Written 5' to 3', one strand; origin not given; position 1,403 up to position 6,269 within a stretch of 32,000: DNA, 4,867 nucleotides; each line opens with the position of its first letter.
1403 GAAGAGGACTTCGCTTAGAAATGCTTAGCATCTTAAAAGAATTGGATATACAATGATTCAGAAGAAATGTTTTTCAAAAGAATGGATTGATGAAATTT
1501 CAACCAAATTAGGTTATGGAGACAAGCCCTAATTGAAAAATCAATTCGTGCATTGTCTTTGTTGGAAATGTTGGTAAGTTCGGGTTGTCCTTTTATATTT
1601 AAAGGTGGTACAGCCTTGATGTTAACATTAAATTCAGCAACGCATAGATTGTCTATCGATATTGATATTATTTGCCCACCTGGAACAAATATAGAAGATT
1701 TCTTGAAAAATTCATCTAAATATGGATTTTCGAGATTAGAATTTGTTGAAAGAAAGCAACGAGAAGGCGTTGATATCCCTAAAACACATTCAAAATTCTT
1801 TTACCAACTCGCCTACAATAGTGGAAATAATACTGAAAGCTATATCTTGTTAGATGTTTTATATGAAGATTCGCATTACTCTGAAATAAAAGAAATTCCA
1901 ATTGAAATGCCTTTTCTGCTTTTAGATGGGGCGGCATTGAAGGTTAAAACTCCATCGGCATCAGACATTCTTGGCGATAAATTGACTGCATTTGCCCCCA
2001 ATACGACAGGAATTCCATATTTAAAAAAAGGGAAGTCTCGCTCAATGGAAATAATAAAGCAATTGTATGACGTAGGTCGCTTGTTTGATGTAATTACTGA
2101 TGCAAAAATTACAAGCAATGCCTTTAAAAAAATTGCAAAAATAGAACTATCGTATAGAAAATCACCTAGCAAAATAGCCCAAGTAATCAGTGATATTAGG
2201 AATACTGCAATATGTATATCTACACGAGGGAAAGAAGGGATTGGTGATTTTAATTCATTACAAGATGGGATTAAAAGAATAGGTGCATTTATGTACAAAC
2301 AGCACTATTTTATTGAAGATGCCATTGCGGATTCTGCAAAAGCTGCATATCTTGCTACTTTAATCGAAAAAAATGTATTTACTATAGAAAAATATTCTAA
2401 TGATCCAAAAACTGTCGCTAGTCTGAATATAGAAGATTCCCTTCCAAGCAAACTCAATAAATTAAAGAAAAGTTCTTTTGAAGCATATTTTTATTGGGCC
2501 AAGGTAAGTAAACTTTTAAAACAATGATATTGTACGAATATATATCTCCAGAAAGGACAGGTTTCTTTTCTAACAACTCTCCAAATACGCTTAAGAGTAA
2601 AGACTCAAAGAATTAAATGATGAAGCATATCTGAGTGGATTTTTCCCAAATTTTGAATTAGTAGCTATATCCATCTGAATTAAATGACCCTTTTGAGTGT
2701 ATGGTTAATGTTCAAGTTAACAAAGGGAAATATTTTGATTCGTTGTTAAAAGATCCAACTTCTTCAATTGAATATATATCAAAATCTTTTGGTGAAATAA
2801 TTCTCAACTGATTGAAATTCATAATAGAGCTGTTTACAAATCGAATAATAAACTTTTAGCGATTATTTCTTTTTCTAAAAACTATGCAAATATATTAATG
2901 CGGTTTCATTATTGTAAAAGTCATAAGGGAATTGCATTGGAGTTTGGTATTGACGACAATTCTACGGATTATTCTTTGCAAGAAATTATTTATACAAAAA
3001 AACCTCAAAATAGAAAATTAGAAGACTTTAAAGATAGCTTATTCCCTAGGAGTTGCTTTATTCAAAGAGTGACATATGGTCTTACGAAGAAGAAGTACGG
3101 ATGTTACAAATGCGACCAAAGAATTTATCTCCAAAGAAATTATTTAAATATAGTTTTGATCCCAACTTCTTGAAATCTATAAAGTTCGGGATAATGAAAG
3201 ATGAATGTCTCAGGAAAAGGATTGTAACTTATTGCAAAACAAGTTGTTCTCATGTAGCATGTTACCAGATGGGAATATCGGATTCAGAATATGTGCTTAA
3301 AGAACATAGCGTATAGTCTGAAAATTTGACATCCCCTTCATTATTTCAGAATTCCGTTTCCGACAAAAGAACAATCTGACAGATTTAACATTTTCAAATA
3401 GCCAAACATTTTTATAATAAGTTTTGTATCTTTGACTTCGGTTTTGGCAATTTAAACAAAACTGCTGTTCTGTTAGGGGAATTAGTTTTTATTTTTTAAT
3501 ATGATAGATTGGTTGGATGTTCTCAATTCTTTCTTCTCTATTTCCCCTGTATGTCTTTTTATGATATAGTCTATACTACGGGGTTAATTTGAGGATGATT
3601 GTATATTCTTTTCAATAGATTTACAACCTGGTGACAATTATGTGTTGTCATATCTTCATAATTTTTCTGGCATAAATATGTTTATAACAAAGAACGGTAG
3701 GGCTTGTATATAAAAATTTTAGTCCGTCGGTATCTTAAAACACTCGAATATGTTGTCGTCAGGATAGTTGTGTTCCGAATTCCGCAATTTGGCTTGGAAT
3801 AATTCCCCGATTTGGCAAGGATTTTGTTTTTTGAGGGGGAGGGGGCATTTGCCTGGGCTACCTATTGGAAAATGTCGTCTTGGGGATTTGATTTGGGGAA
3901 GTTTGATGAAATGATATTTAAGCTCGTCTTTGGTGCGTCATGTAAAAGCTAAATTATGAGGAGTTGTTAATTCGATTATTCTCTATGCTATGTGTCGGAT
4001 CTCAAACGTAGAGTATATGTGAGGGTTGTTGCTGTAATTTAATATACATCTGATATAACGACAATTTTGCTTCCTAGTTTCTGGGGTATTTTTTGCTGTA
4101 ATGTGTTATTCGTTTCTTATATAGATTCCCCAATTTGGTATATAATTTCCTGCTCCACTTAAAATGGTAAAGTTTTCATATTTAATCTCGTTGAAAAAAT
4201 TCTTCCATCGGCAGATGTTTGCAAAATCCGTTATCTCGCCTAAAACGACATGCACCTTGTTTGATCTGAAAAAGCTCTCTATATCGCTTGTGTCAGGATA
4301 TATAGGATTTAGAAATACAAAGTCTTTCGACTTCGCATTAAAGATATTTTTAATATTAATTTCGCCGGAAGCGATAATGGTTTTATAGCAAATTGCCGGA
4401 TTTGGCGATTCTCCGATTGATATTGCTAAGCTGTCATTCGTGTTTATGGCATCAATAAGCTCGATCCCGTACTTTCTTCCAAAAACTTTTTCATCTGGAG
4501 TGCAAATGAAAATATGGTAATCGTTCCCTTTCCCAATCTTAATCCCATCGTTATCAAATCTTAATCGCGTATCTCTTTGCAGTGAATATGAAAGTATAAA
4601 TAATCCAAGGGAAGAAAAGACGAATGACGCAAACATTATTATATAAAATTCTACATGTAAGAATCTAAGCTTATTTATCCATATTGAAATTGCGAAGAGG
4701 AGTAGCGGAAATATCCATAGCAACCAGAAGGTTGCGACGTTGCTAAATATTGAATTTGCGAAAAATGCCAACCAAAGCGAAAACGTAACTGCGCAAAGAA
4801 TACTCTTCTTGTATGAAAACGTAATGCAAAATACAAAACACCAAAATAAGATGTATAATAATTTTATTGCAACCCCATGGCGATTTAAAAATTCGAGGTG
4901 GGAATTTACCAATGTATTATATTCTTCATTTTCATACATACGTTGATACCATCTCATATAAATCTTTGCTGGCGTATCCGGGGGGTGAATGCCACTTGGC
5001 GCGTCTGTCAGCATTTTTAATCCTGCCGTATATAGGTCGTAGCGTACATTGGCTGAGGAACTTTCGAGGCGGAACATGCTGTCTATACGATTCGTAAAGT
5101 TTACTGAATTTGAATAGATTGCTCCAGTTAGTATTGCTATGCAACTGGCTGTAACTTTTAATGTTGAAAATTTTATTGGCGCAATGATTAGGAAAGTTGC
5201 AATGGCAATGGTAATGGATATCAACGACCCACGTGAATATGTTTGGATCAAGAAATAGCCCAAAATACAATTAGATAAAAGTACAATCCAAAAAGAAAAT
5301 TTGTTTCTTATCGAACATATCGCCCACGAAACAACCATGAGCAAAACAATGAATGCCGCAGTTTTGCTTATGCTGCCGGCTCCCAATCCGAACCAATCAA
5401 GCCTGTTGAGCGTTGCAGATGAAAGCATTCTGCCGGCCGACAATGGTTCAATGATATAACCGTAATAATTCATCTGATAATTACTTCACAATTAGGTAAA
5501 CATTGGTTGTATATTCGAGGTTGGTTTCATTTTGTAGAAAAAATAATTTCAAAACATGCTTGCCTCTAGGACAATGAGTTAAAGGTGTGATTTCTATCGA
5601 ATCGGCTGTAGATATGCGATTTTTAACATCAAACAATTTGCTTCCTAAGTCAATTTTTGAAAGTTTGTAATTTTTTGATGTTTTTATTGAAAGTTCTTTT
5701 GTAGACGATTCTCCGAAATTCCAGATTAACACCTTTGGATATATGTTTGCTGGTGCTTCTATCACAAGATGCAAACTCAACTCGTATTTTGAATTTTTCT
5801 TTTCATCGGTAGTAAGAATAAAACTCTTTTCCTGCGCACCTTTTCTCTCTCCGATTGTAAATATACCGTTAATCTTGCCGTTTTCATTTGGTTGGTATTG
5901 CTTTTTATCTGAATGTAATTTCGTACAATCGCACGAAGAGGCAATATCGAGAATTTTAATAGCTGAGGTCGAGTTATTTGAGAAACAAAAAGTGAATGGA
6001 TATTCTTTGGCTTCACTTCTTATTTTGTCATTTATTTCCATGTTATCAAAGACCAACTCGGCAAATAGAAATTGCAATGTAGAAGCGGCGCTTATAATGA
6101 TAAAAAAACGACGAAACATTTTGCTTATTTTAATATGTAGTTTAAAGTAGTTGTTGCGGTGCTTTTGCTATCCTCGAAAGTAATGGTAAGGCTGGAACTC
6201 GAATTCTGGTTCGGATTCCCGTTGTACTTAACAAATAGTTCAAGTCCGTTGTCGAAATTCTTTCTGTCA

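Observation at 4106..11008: Eight-gene low-GC operon encoding only envelope proteins: candidate undescribed surface-protein maturation or attachment system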

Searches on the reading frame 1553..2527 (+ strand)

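Call 6: search_protein_families(library=pfam, proteins=[window:1553-2527:+], max_evalue=0.01)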
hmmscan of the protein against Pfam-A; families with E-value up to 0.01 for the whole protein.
window:1553-2527:+ (324 aa): 1 family
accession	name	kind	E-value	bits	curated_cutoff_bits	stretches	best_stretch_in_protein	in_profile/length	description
PF08843.17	AbiEii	-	3.2e-19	70.2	22.5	1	7-198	8-185/238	Nucleotidyl transferase AbiEii toxin, Type IV TA system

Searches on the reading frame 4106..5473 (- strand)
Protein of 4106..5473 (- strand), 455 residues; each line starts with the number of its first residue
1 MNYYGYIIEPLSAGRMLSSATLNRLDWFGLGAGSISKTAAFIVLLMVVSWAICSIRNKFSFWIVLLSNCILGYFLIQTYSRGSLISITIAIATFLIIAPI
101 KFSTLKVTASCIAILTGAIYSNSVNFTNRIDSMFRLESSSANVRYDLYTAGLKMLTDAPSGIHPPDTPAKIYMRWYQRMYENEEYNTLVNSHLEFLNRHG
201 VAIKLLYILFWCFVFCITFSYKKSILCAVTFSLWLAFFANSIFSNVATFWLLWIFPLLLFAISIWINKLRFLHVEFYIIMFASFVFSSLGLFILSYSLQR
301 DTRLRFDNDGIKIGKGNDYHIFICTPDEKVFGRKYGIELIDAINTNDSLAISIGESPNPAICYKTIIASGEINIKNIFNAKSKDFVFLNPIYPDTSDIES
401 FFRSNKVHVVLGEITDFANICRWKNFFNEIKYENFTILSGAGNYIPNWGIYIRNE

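Call 3: search_protein_families(library=pfam, proteins=[window:4106-5473:-], max_evalue=0.1)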
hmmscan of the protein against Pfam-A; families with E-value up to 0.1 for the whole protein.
window:4106-5473:- (455 aa): 1 family
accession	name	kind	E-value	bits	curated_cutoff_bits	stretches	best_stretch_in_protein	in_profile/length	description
PF04932.20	Wzy_C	-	2.6e-08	34.2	31.7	1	70-196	5-137/149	O-Antigen ligase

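Call 5: search_protein_families(library=ncbifam, proteins=[window:4106-5473:-], max_evalue=0.1)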
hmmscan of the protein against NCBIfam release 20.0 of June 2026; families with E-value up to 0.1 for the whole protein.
window:4106-5473:- (455 aa): 0 families

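Call 15: list_cluster_members(proteins=[window:4106-5473:-, window:5481-6119:-, window:6125-7141:-, window:7751-8749:-, window:8768-9232:-, window:9243-10601:-, window:10598-11008:-, window:21789-25145:+, window:28627-31347:-, window:14188-16104:+])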
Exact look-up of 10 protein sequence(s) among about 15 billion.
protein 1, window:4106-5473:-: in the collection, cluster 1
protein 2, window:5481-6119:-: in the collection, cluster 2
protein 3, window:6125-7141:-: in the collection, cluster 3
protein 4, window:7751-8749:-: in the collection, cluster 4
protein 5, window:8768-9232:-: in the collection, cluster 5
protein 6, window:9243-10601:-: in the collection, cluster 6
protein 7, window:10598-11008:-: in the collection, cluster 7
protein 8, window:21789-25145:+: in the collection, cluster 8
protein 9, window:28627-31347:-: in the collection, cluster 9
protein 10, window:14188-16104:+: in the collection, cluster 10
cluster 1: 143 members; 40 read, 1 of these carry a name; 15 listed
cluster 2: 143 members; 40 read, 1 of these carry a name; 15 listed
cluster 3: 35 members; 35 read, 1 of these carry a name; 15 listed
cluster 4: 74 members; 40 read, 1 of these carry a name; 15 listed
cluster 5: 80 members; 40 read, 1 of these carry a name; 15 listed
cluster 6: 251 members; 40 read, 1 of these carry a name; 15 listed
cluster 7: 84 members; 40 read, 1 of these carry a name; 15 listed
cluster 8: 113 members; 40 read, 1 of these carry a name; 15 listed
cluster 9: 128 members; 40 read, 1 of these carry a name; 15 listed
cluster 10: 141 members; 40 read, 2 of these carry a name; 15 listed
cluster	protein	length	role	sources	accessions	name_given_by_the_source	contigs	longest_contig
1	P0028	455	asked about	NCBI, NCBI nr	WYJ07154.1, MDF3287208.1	O-antigen ligase family protein [Opitutia bacterium KCR 482] | O-antigen ligase family protein [Opitutae bacterium KCR 482]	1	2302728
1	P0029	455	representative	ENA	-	-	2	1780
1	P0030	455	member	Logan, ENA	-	-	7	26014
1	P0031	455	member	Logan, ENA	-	-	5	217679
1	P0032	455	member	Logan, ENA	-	-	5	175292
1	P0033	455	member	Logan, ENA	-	-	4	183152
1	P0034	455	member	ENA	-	-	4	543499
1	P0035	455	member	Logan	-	-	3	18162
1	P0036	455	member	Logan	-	-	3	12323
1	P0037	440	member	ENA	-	-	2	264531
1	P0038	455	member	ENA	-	-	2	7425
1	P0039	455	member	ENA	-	-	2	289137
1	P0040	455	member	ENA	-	-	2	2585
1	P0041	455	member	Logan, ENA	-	-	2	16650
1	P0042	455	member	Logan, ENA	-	-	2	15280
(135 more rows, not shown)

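Call 47: search_protein_representatives(protein=window:4106-5473:-)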
Query: 455 residues. Proteins with E-value up to 0.001 (for the whole library): 548; up to 1e-10: 234; up to 1e-30: 41. The best 150 are listed.
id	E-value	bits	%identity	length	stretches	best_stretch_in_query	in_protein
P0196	4.1e-186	635.8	64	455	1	4-453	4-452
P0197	7.4e-164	562.5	76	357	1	1-334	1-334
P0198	1.5e-89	317.5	38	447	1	21-454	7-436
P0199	6.3e-87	308.9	38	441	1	20-451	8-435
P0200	3.0e-69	250.6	35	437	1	16-454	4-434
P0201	7.4e-63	229.6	60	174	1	284-455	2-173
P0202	2.1e-62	228.0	35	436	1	22-453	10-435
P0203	1.2e-56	209.0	30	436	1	24-453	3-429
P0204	3.1e-56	207.7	30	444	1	19-449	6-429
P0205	1.0e-46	176.3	39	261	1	22-268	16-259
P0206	7.3e-45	170.2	31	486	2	109-451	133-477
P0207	3.1e-44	168.2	29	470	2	112-453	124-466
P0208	1.3e-42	162.9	28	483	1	23-452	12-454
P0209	1.4e-42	162.7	29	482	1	24-452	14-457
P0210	7.3e-39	150.5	26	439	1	23-452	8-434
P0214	4.5e-38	147.9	28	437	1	27-453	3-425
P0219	2.2e-36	142.3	27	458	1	23-452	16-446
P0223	5.3e-34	134.4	30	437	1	22-449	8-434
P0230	3.8e-32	128.3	28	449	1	24-448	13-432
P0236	8.9e-31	123.8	30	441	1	24-452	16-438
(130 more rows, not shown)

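Call 51: find_related_loci(query=A5, collection=viral_contigs, flank=10000)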
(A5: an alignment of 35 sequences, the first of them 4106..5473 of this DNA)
Query A5 (455 aa) in viral_contigs; peptide patterns used: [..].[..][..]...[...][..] (x = any residue, [..] = any of these).
38 stretches matched a pattern, but none encodes a relative of the query by tblastn (E <= 1e-3).

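Call 59: search_solved_structures(query=A5, max_evalue=1, show_alignments=2)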
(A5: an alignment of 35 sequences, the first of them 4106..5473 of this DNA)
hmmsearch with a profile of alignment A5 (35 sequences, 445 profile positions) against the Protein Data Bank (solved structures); distinct sequences matched with E-value up to 1: 1.
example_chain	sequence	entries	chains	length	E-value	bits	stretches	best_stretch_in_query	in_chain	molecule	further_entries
7tpg_B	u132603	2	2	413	7.6e-05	25.1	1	25-149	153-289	Putative cell surface polysaccharide polymerase/ligase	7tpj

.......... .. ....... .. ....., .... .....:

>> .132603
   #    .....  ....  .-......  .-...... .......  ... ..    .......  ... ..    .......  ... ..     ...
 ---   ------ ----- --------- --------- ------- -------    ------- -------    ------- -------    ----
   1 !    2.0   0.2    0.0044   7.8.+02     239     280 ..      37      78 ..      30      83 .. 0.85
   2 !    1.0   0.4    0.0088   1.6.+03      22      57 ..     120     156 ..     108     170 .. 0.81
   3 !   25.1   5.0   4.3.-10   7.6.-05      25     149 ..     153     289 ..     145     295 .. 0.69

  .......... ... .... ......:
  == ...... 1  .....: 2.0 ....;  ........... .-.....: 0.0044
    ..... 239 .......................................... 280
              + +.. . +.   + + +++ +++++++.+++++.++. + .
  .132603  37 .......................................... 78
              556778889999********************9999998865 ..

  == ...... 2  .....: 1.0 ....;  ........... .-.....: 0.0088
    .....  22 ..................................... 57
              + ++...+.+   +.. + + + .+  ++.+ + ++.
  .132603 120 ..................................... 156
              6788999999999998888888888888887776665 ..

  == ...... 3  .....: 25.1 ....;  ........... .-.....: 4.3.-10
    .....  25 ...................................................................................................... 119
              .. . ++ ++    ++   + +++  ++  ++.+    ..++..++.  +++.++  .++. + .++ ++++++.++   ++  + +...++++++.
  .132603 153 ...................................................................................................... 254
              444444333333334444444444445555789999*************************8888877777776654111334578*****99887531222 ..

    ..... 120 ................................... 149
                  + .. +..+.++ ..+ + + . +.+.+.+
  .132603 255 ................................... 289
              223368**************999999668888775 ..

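Call 83: list_cluster_members(proteins=[P0198, P0200, P0203, P0208, P0210, P0214, P0219, P0223, P0230, P0236])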
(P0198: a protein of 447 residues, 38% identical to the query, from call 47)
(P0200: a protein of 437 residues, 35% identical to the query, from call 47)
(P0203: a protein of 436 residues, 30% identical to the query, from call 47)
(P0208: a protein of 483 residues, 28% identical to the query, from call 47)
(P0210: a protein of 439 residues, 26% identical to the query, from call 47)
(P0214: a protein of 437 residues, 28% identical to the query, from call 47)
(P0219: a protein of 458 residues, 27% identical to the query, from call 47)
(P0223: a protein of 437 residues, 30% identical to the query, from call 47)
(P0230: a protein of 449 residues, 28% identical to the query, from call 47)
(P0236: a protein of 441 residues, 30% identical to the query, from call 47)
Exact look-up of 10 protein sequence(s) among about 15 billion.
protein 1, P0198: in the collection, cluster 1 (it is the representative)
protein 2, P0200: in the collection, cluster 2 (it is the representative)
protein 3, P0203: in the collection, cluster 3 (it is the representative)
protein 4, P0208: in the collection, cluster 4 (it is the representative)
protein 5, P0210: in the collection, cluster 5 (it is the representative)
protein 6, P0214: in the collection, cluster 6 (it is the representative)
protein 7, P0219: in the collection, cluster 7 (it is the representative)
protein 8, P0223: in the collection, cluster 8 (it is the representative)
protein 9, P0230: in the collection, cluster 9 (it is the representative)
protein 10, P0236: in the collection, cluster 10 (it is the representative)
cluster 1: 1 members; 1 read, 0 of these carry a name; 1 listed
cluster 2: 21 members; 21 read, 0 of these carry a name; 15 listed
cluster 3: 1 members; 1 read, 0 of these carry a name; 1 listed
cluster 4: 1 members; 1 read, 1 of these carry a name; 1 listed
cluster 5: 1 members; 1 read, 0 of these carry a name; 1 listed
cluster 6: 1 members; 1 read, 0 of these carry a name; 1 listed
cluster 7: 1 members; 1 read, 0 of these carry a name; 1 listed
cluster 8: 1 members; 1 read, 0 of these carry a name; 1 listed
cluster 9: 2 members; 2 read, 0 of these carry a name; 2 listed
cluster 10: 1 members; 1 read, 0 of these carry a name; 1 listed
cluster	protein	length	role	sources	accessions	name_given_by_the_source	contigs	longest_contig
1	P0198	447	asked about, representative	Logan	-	-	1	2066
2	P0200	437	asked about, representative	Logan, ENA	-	-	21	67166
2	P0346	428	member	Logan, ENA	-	-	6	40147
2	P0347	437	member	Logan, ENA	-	-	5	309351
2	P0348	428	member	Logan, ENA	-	-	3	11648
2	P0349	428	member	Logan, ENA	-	-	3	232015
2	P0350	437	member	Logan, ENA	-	-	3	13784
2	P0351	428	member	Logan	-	-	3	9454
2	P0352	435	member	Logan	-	-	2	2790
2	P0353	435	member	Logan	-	-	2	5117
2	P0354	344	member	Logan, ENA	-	-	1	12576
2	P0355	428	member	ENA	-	-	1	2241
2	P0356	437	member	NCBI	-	-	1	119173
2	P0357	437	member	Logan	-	-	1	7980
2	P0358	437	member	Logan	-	-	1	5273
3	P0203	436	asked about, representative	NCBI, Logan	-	-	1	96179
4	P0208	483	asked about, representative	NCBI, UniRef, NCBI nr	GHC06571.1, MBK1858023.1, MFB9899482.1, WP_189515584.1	O-antigen ligase family protein [Cerasicoccus arenae] | O-antigen ligase-related domain-containing protein n=1 Tax=Cerasicoccus arenae ...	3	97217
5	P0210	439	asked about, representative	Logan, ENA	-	-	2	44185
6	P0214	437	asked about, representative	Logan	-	-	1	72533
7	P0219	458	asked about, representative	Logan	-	-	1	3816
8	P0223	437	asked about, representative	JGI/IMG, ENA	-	-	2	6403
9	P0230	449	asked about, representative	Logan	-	-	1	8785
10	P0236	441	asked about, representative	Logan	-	-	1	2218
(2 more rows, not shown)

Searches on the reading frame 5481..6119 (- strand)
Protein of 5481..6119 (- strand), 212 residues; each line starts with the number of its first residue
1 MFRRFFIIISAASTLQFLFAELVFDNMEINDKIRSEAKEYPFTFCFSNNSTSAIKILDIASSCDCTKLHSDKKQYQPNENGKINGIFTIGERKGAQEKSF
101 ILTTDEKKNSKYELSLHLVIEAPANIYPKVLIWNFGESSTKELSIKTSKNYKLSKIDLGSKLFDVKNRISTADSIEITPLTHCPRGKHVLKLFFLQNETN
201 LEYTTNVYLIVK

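Call 3: search_protein_families(library=pfam, proteins=[window:5481-6119:-], max_evalue=0.1)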
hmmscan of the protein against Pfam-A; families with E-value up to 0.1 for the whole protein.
window:5481-6119:- (212 aa): 1 family
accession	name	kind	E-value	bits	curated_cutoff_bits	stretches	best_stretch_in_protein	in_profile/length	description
PF07610.17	DUF1573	-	6.9e-14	52.1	26.1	1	28-111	7-90/98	Protein of unknown function (DUF1573)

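Call 5: search_protein_families(library=ncbifam, proteins=[window:5481-6119:-], max_evalue=0.1)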
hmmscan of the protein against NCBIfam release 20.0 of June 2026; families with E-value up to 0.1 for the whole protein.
window:5481-6119:- (212 aa): 1 family
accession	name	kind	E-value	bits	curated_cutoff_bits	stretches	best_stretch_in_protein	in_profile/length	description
NF041425.1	OS_HP2_seleno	subfamily_domain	8.5e-07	29.2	100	1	40-117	17-94/98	OS_HP2 family (seleno)protein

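Call 24: search_solved_structures(query=window:5481-6119:-, max_evalue=1, show_alignments=2)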
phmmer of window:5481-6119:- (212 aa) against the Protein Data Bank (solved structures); distinct sequences matched with E-value up to 1: 0.
